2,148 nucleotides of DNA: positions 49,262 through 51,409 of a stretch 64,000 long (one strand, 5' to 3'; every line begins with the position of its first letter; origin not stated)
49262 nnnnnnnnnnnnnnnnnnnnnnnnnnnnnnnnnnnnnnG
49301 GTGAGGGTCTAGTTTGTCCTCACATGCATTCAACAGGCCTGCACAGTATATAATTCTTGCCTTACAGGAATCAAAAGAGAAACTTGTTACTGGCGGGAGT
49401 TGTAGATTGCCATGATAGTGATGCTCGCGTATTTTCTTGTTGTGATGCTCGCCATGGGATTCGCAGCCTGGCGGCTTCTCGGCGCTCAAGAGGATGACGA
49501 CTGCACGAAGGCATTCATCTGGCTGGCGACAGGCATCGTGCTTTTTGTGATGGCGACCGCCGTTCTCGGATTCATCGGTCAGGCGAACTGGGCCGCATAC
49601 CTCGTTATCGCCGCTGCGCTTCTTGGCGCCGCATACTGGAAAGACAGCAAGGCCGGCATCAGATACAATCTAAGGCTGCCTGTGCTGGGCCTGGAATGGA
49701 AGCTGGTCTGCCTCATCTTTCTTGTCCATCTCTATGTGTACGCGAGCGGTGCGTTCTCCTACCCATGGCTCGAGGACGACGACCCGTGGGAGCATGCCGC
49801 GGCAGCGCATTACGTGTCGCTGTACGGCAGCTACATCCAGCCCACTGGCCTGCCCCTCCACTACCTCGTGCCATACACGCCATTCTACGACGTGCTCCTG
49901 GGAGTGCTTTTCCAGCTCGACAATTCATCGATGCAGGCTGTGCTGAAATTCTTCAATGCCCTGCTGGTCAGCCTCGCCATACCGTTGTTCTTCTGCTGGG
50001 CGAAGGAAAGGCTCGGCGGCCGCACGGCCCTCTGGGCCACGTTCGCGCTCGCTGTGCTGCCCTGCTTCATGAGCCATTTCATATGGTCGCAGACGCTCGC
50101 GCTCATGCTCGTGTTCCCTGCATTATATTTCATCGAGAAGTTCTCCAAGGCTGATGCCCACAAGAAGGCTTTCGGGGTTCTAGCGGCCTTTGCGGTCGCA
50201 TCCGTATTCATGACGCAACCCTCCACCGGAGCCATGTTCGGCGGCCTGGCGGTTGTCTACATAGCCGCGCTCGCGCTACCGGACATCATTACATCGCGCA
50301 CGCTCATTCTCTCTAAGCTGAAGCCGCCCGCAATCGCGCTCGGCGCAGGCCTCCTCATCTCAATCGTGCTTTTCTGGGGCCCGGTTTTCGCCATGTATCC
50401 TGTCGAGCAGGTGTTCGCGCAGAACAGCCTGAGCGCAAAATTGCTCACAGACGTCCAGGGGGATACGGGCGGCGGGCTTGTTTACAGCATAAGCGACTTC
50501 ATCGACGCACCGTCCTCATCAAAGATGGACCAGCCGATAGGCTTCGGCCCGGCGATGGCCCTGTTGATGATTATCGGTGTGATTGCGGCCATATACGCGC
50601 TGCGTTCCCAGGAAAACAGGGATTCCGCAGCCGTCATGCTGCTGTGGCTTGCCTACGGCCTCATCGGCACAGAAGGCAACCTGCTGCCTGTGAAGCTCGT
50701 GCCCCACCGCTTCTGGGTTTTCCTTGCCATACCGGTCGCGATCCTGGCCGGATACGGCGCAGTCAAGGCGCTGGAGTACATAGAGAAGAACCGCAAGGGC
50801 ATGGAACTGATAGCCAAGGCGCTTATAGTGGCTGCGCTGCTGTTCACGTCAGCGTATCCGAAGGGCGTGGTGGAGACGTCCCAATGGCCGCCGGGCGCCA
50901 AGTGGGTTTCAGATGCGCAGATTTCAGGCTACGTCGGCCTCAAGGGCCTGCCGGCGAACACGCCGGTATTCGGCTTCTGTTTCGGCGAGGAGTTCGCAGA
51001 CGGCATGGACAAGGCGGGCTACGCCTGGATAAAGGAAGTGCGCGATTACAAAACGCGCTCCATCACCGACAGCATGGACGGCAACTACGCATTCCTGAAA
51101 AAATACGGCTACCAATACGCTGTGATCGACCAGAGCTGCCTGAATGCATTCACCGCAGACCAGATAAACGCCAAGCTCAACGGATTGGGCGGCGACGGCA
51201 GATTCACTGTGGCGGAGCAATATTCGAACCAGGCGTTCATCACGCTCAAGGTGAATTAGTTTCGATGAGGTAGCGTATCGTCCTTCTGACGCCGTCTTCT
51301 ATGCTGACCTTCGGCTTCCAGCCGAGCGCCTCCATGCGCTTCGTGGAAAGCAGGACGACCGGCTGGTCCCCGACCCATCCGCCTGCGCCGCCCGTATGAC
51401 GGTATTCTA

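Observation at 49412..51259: GT-C-fold membrane glycosyltransferase-like protein lacking the AglB WWDYG motif, divergently paired with the glycoprotein gene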

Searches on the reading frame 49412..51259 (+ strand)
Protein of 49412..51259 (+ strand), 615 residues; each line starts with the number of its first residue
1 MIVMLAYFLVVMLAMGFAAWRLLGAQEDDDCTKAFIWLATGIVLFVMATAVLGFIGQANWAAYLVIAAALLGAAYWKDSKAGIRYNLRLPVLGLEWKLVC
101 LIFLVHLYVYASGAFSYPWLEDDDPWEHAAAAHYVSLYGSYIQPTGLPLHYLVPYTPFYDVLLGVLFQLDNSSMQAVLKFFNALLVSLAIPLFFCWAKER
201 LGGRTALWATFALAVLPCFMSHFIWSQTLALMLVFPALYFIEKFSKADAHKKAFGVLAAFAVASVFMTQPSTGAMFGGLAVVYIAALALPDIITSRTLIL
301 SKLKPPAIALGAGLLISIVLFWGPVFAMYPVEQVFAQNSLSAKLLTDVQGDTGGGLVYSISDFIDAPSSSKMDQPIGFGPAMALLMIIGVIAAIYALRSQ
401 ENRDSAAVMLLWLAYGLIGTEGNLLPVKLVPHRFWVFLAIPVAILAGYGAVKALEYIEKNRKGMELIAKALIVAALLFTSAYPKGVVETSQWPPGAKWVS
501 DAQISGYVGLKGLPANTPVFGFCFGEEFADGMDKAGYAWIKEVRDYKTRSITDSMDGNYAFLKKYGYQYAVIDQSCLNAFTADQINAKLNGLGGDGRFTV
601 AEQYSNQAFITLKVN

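Call 6: search_protein_families(library=pfam, proteins=[window:49412-51259:+], max_evalue=0.1)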
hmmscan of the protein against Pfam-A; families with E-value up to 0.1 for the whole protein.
window:49412-51259:+ (615 aa): 1 family
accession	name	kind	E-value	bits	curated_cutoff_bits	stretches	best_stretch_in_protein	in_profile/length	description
PF13231.12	PMT_2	-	0.0027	18.4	26.1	1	157-322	4-160/160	Dolichyl-phosphate-mannose-protein mannosyltransferase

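Call 7: search_protein_families(library=ncbifam, proteins=[window:49412-51259:+], max_evalue=0.1)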
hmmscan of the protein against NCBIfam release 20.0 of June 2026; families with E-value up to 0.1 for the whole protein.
window:49412-51259:+ (615 aa): 1 family
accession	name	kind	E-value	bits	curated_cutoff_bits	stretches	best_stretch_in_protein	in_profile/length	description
NF047510.1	LIC_10190_fam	subfamily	3.8e-06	25.9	100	1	2-116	4-114/424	LIC_10190 family membrane protein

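Call 8: search_solved_structures(query=window:49412-51259:+, max_evalue=10, show_alignments=2)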
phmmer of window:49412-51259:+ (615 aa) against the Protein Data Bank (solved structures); distinct sequences matched with E-value up to 10: 0.

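Call 9: find_homologous_proteins(query=window:49412-51259:+, max_evalue=0.001)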
Query window:49412-51259:+ (615 aa): 217 proteins with E <= 0.001 among 8000 candidates; the best 120 are listed.
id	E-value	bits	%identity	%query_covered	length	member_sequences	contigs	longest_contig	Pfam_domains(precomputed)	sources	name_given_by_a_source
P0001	0.0e+0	1374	100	100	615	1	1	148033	-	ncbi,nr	ncbi:MAG: hypothetical protein PHV13_00280 [Candidatus ainarchaeum sp.]|nr:hypothetical protein [Can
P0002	0.0e+0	1229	87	100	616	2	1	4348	-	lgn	-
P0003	0.0e+0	1097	77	100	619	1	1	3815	-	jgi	jgi:asparagine N-glycosylation enzyme membrane subunit Stt3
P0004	0.0e+0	1074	77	100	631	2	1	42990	-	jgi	jgi:hypothetical protein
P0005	3.9e-292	989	71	100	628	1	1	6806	-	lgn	-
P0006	6.2e-289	978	70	100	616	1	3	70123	-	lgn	-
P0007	1.5e-283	961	68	100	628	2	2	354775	-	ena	-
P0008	4.2e-220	751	55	100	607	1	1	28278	-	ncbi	-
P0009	2.6e-209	715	52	100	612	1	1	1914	-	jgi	jgi:asparagine N-glycosylation enzyme membrane subunit Stt3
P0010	4.5e-202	691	51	100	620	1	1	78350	-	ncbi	-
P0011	3.5e-199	682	51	100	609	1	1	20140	PF20176.4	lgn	-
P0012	1.3e-198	680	50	100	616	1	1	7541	-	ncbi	-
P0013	9.1e-198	677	50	100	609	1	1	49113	PF20176.4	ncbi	ncbi:MAG: DUF6541 family protein [Candidatus Micrarchaeota archaeon]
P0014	8.4e-196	671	49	100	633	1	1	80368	-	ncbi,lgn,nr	ncbi:hypothetical protein HY988_05065 [Candidatus Micrarchaeota archaeon]|nr:hypothetical protein [C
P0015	1.1e-195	670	50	100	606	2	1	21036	PF02366.25,PF13231.13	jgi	-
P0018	3.1e-193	662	51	100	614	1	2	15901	PF20176.4,PF13231.13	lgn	-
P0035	1.1e-128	449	43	84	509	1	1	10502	PF20176.4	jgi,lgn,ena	-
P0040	1.9e-118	415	53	64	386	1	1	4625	PF20176.4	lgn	-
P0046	4.1e-101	358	34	99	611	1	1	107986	PF20176.4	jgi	jgi:hypothetical protein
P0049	1.7e-98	349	35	100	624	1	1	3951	PF20176.4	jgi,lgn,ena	-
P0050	1.0e-97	347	34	100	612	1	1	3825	PF20176.4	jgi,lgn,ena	-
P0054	1.2e-96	343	35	99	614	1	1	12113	PF20176.4,PF13231.13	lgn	-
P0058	8.2e-95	337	33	100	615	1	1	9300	PF20176.4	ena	-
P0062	1.1e-93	333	32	100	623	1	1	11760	PF20176.4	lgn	-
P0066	9.4e-92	327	36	99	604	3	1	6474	PF20176.4,PF11992.14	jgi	jgi:hypothetical protein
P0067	1.2e-91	327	36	91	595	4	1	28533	PF20176.4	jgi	-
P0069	7.8e-91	324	34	98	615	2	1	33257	PF20176.4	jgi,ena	-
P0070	3.0e-90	322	38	80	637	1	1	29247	PF20176.4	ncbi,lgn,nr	ncbi:hypothetical protein JXB02_01860 [Candidatus Woesearchaeota archaeon]|nr:hypothetical protein [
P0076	2.5e-88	316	32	100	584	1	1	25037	PF20176.4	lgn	-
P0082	1.0e-85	307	34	99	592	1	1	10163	PF20176.4,PF02366.25,PF11992.14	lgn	-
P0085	1.3e-84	303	34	100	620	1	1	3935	PF20176.4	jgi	-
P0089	4.9e-84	302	32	99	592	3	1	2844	PF20176.4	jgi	-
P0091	9.2e-84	301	35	88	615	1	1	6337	PF20176.4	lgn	-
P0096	2.8e-81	293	33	99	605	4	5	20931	PF20176.4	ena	-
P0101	1.9e-80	290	33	90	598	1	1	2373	PF20176.4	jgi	-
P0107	4.6e-78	282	34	97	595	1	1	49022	PF20176.4,PF19830.5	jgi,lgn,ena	-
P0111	3.8e-77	279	31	100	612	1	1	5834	PF20176.4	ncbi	ncbi:DUF6541 family protein [Nanoarchaeota archaeon]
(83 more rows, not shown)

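Call 13: search_solved_structures(query=A1, max_evalue=10, show_alignments=3)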
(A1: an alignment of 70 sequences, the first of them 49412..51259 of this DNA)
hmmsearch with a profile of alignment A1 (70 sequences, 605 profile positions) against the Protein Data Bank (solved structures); distinct sequences matched with E-value up to 10: 1.
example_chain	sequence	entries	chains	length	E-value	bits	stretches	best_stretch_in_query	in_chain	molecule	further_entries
3oj0_A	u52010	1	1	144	0.83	11.5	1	533-565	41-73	Glutamyl-tRNA reductase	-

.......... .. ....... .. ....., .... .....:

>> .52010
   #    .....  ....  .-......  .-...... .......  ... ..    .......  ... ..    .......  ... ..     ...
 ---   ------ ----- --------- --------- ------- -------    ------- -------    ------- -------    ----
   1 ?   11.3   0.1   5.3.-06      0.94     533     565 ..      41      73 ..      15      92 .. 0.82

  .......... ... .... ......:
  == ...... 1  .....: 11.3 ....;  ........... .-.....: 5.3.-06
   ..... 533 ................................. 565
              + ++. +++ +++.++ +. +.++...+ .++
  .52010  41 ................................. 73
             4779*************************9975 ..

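Call 14: search_protein_families(library=pfam, alignment_id=A1, max_evalue=0.01)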
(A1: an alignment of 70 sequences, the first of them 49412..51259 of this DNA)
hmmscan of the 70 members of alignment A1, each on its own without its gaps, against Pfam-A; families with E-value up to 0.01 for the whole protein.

A. member 1, window:49412-51259:+ (615 aa): 1 family
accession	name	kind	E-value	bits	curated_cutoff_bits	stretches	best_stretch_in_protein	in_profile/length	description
PF13231.12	PMT_2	-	0.0027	18.4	26.1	1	157-322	4-160/160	Dolichyl-phosphate-mannose-protein mannosyltransferase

B. families by the number of members that match (of 70 scanned): 13 families
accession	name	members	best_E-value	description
PF20176.3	DUF6541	17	1.6e-12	Family of unknown function (DUF6541)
PF13231.12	PMT_2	12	9.9e-09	Dolichyl-phosphate-mannose-protein mannosyltransferase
PF14897.12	EpsG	4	1e-11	EpsG family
PF19554.4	DUF6077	4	3.5e-05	Family of unknown function (DUF6077)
PF11992.13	TgpA_N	3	8.9e-08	TgpA N-terminal domain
PF02366.24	PMT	3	3.6e-06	Dolichyl-phosphate-mannose-protein mannosyltransferase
PF05767.17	Pox_A14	2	0.0038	Poxvirus virion envelope protein A14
PF13567.11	DUF4131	2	0.0067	Domain of unknown function (DUF4131)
PF10131.15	PTPS_related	1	0.00035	6-pyruvoyl-tetrahydropterin synthase related domain; membrane protein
PF04932.20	Wzy_C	1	0.0008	O-Antigen ligase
PF07698.17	7TM-7TMR_HD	1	0.0035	7TM receptor with intracellular HD hydrolase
PF10311.14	Ilm1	1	0.0059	Increased loss of mitochondrial DNA protein 1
PF19261.4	DUF5904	1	0.0069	Domain of unknown function (DUF5904)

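Call 20: predict_structure(alignment_id=A1)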
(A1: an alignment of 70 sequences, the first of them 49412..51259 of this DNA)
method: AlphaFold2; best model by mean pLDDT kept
length: 615 residues; sequences in the alignment: 70
mean_pLDDT: 94.3   pTM: 0.94
mean pLDDT of the five models: 94.3, 94.2, 93.4, 93.4, 93.1
residues with pLDDT >= 90: 540; 70-90: 68; 50-70: 7; < 50: 0
segments of 3 or more residues with pLDDT < 50: none
pLDDT, mean of each block of 10 residues (from residue 1): 97 98 95 97 98 97 98 96 84 96 98 95 92 97 87 96 97 96 98 98 98 96 84 98 93 98 97 96 97 92 97 98 96 87 70 78 92 86 98 96 96 96 81 92 99 97 95 98 94 92 96 96 94 94 95 97 98 96 97 97 96 97
secondary structure, 60 per line:
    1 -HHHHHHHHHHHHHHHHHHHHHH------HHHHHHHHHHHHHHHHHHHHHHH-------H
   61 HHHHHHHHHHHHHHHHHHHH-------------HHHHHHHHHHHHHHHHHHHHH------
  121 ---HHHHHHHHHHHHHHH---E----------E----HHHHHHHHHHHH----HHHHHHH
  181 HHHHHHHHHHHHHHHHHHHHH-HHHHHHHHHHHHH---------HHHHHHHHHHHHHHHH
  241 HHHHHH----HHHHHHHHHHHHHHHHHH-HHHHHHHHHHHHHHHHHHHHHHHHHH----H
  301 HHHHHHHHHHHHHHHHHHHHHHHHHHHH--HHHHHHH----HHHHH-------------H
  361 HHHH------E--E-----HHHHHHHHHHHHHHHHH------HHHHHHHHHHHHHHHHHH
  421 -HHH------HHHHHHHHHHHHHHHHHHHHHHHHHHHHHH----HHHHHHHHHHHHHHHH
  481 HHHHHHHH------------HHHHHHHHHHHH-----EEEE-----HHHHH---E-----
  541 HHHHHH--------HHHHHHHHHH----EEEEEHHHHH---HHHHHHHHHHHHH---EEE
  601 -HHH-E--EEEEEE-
elements in order: H2-23 H30-52 H60-80 H94-114 H124-138 H158-169 H174-201 H203-215 H225-246 H251-268 H270-295 H300-328 H331-337 H342-346 H360-364 H380-396 H403-420 H431-460 H465-488 H501-512 E518-521 H527-531 H541-546 H555-564 E569-573 H574-578 H582-594 E598-600 E609-614

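Call 23: fold_search(model_id=the predicted structure, library=pdb)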
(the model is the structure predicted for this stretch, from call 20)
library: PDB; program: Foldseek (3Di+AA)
matches with E <= 10: 586; with E <= 0.001: 27
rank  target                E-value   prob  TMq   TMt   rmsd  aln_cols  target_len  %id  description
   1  6s7o_A                2.5e-11  1.00  0.49  0.46  11.8       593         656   14  Cryo-EM structure of human oligosaccharyltransferase complex OST-A (released 2019-12-18)
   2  8b6l_I                8.5e-11  1.00  0.49  0.45  12.9       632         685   13  Subtomogram average of the human Sec61-TRAP-OSTA-translocon (released 2022-12-07)
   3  6ezn_F                1.5e-10  1.00  0.50  0.48  12.2       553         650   13  Cryo-EM structure of the yeast oligosaccharyltransferase (OST) complex (released 2018-01-17)
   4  7oci_F                1.6e-10  1.00  0.47  0.45  12.0       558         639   13  Cryo-EM structure of yeast Ost6p containing oligosaccharyltransferase complex (released 2022-02-16)
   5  8pn9_A                2.9e-10  1.00  0.49  0.47  12.2       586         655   14  Structure of human oligosaccharyltransferase OST-A complex bound to NGI-1 (released 2024-05-08)
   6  9n9j_I                9.0e-10  1.00  0.48  0.43  11.9       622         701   13  Structure of a GRP94 folding intermediate engaged with a CCDC134- and FKBP11-bound secretory translocon (released 2025-11-19)
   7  7e9s_A                1.3e-09  1.00  0.47  0.35  10.7       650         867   13  Archaeal oligosaccharyltransferase AglB from Archaeoglobus fulgidus in complex with an inhibitory peptide and a dolich (released 2021-09-08)
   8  6ftg_5                1.4e-09  1.00  0.46  0.44  13.9       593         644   13  Subtomogram average of OST-containing ribosome-translocon complexes from canine rough microsomal membranes (released 2018-03-21)
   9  8agb_A                1.5e-09  1.00  0.50  0.48  11.5       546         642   14  Structure of yeast oligosaccharylransferase complex with lipid-linked oligosaccharide bound (released 2022-12-07)
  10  8age_A                1.6e-09  1.00  0.49  0.47  11.5       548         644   14  Structure of yeast oligosaccharylransferase complex with acceptor peptide bound (released 2022-12-07)
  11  6s7t_A                1.9e-09  1.00  0.51  0.45  11.3       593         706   13  Cryo-EM structure of human oligosaccharyltransferase complex OST-B (released 2019-12-18)
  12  5gmy_A                2.5e-09  1.00  0.45  0.34  12.2       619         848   13  Crystal structure of the Archaeoglobus fulgidus oligosaccharyltransferase (O29867_ARCFU) tethered with an acceptor pep (released 2017-02-01)
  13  8agc_A                2.6e-09  1.00  0.45  0.40  11.8       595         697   15  Structure of yeast oligosaccharylransferase complex with lipid-linked oligosaccharide and non-acceptor peptide bound (released 2022-12-07)
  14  6c26_A                3.6e-09  1.00  0.48  0.46  12.1       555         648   16  The Cryo-EM structure of a eukaryotic oligosaccharyl transferase complex (released 2018-01-31)
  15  3wak                  4.7e-09  1.00  0.44  0.33  10.5       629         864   13  Crystal structure of the Archaeoglobus fulgidus oligosaccharyltransferase (O29867_ARCFU) in the apo form (released 2013-10-30)
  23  5f15                  2.1e-06  1.00  0.48  0.54   9.7       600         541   15  Crystal Structure of ArnT from Cupriavidus metallidurans bound to Undecaprenyl phosphate (released 2016-02-17)
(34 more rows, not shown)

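Call 25: find_related_loci(query=A1, collection=genome_contigs, flank=10000)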
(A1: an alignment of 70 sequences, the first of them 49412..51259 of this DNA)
Query A1 (615 aa) in genome_contigs; peptide patterns used: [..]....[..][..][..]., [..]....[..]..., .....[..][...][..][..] (x = any residue, [..] = any of these).
208 stretches matched a pattern; 177 encode a relative of the query (tblastn E <= 1e-3); the best 80 are kept; 80 distinct loci.
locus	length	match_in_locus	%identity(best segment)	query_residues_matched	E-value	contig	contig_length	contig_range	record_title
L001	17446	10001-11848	87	1-615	0e+0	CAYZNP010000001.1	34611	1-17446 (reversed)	MAG TPA_asm: Candidatus Micrarchaeota archaeon isolate binchicken_co33_526 genome assembly, contig: NODE_1023_length_346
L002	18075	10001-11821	55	1-615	0e+0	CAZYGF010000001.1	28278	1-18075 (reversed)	MAG TPA_asm: Candidatus Micrarchaeota archaeon isolate binchicken_co91_498 genome assembly, contig: NODE_1755_length_282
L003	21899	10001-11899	49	1-615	0e+0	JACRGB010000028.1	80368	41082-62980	MAG: Candidatus Micrarchaeota archaeon isolate NC_groundwater_1740_Pr3_B-0.1um_41_29 SR-2_scaffold_141_2303030, whole ge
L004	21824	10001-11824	50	1-614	0e+0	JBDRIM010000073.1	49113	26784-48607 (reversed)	MAG: Candidatus Micrarchaeota archaeon isolate MEGAHIT-group-1.587 k141_8699121, whole genome shotgun sequence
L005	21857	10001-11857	51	1-615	0e+0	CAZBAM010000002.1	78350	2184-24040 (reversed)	MAG TPA_asm: Candidatus Micrarchaeota archaeon isolate binchicken_co33_206 genome assembly, contig: NODE_165_length_7835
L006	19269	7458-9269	50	1-614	0e+0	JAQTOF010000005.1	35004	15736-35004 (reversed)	MAG: Candidatus ainarchaeum sp. isolate STA_81 NODE_2358_length_35004_cov_3.218396_Sandtown_A, whole genome shotgun sequ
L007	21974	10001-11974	49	1-615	0e+0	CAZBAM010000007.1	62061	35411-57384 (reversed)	MAG TPA_asm: Candidatus Micrarchaeota archaeon isolate binchicken_co33_206 genome assembly, contig: NODE_292_length_6206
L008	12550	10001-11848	50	1-614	0e+0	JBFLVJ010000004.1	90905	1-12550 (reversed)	MAG: Candidatus Micrarchaeota archaeon isolate MAG003 MAG003_4, whole genome shotgun sequence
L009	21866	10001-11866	41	2-614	5e-141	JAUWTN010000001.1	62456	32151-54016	MAG: Candidatus Aenigmatarchaeota archaeon isolate CSMAG_2581 CSMAG_2581_k127_3948091_length_62456_cov_59.9361, whole ge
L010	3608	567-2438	39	2-614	9e-139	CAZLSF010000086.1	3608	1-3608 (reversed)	MAG TPA_asm: uncultured archaeon isolate binchicken_co357_127 genome assembly, contig: NODE_15575_length_3608_cov_4.6099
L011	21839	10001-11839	41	2-606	3e-127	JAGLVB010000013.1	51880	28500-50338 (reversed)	MAG: Candidatus Aenigmatarchaeota archaeon isolate RS_11_5 ZL20.bin.5.fa_13, whole genome shotgun sequence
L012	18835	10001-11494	38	125-614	2e-104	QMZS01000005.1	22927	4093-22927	MAG: Candidatus Aenigmatarchaeota archaeon isolate B56_G9 B56_Guay9_scaffold_01150, whole genome shotgun sequence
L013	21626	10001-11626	36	59-615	5e-93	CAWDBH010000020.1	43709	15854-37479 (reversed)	MAG: uncultured Candidatus Micrarchaeota archaeon isolate MFD01689.bin.2.62 genome assembly, contig: contig_62108, whole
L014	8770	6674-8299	37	57-599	3e-91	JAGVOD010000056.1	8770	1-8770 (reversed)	MAG: archaeon isolate DeMMO3_27 c_000000016982, whole genome shotgun sequence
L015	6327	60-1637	36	86-614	3e-90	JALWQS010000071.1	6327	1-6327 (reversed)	MAG: Candidatus Woesearchaeota archaeon isolate M2_metabat1_scaf2bin.081 M2_NODE_21403_length_6327_cov_2.220484, whole g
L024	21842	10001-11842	31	5-614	2e-81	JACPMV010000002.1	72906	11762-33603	MAG: Candidatus Woesearchaeota archaeon isolate NC_groundwater_558_Ag_S-0.1um_40_20 S35_SO-1_scaffold_91283, whole genom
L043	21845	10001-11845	31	2-613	3e-76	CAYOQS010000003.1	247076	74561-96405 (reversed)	MAG TPA_asm: uncultured Methanosarcinales archaeon isolate SRP332253_co2_156 genome assembly, contig: NODE_18_length_247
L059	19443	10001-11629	33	60-601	1e-81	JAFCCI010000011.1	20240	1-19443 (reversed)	Candidatus Woesearchaeota archaeon isolate AB_3033_Bin_101 AB_3033_Bin_101_scaffold_3894, whole genome shotgun sequence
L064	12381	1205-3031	29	5-603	2e-68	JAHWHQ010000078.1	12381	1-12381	MAG: Candidatus Woesearchaeota archaeon isolate MP5_5_87 k127_53071847, whole genome shotgun sequence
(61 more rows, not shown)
